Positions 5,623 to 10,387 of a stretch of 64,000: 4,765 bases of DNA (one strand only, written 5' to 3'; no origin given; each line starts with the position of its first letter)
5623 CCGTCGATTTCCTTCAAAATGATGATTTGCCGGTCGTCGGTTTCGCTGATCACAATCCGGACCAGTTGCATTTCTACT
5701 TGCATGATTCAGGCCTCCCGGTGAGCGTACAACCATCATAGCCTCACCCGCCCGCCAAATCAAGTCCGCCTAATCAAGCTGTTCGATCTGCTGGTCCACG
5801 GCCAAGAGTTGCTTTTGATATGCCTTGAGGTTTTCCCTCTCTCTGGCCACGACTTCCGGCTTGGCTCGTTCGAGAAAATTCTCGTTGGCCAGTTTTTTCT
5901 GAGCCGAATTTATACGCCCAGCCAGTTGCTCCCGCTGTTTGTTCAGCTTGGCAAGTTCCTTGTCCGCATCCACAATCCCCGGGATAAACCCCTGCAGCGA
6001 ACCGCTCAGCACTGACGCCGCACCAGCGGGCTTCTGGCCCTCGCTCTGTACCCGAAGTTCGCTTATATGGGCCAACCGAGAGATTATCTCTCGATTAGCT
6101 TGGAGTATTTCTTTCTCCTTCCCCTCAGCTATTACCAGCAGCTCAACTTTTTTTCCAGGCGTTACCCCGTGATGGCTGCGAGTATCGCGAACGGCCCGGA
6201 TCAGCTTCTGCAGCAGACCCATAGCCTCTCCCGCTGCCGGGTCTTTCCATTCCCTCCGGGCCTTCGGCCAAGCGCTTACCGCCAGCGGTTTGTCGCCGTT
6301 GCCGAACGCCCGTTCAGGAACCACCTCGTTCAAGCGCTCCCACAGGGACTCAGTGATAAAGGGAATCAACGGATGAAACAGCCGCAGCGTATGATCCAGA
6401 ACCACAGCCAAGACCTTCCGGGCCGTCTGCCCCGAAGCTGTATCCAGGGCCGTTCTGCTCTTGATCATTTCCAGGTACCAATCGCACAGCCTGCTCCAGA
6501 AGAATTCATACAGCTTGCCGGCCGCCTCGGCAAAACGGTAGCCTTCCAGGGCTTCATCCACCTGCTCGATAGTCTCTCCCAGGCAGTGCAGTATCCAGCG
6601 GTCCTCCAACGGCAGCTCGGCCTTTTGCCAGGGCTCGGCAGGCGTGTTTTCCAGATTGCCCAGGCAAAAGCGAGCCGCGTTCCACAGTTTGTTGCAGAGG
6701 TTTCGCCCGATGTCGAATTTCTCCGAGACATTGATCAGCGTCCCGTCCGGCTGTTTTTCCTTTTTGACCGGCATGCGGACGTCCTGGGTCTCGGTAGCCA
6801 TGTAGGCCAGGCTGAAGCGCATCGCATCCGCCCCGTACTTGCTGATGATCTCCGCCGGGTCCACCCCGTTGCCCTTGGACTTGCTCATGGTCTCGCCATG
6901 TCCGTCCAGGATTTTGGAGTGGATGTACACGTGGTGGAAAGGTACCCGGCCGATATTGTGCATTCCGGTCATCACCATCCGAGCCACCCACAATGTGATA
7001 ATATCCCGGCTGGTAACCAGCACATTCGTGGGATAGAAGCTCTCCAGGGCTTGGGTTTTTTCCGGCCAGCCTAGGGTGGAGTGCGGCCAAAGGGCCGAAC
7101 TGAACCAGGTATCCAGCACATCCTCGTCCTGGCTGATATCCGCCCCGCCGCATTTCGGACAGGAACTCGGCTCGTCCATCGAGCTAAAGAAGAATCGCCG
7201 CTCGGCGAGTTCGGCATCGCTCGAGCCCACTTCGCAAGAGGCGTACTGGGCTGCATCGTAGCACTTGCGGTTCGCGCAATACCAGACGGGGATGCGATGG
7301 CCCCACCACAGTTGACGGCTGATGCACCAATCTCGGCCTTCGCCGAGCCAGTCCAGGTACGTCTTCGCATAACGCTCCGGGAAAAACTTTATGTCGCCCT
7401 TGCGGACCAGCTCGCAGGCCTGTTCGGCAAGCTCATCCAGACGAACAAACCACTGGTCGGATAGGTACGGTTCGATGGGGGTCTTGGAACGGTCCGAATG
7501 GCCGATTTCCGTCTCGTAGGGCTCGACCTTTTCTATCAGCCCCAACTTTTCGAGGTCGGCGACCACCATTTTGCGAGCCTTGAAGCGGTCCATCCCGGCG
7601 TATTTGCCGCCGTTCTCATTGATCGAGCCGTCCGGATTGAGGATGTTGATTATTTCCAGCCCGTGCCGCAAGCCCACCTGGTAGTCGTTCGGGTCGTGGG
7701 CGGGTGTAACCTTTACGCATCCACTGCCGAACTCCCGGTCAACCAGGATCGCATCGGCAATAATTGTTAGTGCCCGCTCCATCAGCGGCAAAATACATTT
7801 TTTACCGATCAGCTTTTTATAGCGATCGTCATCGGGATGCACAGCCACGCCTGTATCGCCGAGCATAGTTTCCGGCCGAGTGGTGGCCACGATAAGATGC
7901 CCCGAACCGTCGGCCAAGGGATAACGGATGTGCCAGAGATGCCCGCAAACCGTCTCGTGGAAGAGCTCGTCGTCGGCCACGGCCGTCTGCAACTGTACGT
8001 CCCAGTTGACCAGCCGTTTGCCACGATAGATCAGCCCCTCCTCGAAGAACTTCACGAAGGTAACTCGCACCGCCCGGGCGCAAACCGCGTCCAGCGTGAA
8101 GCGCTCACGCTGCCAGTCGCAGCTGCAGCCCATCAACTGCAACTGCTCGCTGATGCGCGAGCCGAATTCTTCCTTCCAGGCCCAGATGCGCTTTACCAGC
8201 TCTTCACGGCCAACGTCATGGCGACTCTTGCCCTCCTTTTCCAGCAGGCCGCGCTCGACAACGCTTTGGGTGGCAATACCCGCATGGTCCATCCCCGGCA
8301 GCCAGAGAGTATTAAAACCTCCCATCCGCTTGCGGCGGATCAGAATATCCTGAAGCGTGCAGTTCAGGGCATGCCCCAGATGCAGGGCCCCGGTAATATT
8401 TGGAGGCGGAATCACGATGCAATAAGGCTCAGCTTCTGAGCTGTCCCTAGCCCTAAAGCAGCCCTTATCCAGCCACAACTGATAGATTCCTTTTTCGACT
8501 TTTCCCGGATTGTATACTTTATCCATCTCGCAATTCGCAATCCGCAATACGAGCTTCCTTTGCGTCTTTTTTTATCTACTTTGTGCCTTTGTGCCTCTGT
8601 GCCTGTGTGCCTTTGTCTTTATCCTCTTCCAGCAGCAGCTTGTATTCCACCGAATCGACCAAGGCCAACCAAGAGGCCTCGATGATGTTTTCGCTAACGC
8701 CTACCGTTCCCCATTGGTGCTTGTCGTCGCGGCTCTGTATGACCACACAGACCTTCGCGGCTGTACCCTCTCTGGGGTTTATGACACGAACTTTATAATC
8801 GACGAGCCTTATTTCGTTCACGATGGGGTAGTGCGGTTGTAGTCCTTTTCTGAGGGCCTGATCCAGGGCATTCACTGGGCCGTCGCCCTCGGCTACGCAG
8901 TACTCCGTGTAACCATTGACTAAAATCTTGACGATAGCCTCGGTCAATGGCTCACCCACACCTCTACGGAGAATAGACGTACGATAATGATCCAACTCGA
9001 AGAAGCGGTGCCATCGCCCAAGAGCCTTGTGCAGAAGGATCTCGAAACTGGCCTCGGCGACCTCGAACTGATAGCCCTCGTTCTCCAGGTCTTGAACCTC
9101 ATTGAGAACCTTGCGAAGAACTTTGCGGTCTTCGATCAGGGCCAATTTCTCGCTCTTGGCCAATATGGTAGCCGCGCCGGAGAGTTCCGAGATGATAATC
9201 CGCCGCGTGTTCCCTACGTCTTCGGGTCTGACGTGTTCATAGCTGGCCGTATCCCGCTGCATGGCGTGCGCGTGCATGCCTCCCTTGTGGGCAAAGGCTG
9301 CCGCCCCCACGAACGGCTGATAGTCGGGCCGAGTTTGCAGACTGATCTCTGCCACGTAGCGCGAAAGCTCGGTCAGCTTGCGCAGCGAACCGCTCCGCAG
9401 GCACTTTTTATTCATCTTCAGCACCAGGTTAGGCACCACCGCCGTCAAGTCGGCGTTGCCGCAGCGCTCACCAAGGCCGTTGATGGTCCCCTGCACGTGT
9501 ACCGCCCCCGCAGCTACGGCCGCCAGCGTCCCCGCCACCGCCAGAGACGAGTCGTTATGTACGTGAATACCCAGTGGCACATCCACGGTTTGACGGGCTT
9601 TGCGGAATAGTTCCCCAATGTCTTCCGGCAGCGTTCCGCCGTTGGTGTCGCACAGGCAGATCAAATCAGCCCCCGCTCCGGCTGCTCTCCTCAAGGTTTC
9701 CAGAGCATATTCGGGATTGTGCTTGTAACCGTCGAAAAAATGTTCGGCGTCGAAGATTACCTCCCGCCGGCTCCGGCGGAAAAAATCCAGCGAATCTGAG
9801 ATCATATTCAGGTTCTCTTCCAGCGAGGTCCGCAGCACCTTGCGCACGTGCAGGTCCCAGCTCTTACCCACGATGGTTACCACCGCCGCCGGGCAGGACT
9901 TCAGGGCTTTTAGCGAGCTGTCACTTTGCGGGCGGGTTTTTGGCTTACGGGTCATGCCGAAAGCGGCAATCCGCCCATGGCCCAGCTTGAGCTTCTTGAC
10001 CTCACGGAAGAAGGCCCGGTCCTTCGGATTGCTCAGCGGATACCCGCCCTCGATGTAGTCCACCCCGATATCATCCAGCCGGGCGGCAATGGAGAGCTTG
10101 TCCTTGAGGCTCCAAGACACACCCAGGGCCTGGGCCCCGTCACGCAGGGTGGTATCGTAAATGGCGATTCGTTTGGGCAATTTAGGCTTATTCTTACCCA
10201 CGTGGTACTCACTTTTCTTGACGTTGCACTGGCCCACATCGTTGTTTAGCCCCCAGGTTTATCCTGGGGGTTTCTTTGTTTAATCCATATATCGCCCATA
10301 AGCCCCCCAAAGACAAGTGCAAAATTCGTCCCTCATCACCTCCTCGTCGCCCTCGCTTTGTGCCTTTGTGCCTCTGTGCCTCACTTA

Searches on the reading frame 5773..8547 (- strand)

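Call 43: search_protein_families(library=pfam, max_evalue=0.00001, proteins=[window:5773-8547:-])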
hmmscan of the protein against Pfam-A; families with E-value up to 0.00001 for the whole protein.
window:5773-8547:- (925 aa): 5 families
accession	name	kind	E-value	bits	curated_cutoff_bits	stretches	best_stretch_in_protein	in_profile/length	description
PF00133.28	tRNA-synt_1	-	2.3e-134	448.7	22.7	1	21-592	2-413/414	tRNA synthetases class I (I, L, M and V)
PF08264.19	Anticodon_1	-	2.2e-37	128.7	25.1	1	649-803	1-146/148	Anticodon-binding domain of tRNA ligase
PF09334.17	tRNA-synt_1g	-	6e-19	68.5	20.1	1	542-593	316-367/391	tRNA synthetases class I (M)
PF10458.14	Val_tRNA-synt_C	-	8.1e-12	45.7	25.9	1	860-924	1-65/66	Valyl tRNA synthetase tRNA binding arm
PF13603.12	tRNA-synt_1_2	-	4.5e-07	30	25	0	248-308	86-145/185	Leucyl-tRNA synthetase, editing domain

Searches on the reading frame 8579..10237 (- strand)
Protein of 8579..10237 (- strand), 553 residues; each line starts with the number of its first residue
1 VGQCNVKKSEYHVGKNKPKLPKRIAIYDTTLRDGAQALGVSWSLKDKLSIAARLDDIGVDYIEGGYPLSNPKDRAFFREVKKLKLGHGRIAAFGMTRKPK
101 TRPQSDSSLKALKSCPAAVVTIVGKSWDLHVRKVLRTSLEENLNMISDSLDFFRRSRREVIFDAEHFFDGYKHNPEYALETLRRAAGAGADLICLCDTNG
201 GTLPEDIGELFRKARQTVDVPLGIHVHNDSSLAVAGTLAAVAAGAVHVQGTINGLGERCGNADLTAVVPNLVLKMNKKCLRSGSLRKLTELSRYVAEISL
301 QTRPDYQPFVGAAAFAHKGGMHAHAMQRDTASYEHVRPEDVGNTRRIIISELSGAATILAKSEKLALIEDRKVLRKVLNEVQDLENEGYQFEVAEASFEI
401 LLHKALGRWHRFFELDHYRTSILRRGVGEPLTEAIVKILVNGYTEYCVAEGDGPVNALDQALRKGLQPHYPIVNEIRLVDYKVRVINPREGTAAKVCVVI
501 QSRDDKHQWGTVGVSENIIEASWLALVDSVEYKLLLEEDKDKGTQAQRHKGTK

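Call 43: search_protein_families(library=pfam, max_evalue=0.00001, proteins=[window:8579-10237:-])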
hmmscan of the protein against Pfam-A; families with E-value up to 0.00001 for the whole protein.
window:8579-10237:- (553 aa): 3 families
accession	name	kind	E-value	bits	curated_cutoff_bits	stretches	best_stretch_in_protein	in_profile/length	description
PF00682.25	HMGL-like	-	1e-46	159.9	29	1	23-288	1-256/260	HMGL-like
PF08502.15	LeuA_dimer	-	2.3e-23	83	24.9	1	392-533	1-130/131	LeuA allosteric (dimerisation) domain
PF22617.1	HCS_D2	-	1.2e-15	58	27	1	310-386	2-79/82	Homocitrate synthase post-HMGL domain-like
